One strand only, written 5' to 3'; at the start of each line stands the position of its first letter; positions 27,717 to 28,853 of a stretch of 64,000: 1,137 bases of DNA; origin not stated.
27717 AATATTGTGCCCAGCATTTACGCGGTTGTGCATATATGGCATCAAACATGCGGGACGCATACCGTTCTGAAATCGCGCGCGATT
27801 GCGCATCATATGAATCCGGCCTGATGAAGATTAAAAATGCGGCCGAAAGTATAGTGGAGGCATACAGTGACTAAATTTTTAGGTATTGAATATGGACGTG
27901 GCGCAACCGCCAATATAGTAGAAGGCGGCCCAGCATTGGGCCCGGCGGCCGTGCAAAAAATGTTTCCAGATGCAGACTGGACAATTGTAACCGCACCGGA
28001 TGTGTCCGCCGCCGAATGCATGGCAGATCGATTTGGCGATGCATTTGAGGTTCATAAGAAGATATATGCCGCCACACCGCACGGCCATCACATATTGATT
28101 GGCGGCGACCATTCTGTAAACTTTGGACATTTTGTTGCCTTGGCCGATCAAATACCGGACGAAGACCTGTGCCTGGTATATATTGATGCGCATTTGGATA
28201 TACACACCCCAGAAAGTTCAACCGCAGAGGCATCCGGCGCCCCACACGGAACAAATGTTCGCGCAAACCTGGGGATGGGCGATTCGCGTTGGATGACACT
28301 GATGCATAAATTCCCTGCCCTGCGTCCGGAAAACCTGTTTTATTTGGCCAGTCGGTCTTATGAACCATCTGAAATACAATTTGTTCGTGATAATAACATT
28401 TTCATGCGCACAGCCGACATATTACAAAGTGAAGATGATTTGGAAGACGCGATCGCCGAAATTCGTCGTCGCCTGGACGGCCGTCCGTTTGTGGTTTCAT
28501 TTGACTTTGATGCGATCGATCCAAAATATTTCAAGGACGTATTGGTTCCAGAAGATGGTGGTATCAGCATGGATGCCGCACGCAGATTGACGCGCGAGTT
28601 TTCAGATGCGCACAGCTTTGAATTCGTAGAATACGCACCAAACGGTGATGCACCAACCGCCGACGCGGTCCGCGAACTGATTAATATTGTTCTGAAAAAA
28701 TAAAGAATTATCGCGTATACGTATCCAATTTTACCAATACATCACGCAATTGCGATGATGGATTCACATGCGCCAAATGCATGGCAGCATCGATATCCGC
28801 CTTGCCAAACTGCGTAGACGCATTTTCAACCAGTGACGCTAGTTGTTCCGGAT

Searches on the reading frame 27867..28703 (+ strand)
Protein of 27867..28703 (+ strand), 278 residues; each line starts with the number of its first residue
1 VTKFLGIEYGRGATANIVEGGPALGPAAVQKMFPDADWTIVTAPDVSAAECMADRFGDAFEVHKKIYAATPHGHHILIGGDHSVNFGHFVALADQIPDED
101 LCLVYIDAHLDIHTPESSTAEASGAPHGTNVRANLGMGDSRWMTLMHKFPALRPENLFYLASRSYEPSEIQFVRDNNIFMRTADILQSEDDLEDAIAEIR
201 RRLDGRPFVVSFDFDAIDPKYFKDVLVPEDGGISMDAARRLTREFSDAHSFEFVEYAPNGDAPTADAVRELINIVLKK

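Call 18: search_protein_families(library=pfam, proteins=[window:27867-28703:+], max_evalue=0.001)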
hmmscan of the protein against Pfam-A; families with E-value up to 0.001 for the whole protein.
window:27867-28703:+ (278 aa): 1 family
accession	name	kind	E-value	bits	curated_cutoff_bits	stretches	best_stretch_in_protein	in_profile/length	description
PF00491.26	Arginase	-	2.1e-32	113.2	22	1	34-272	47-274/280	Arginase family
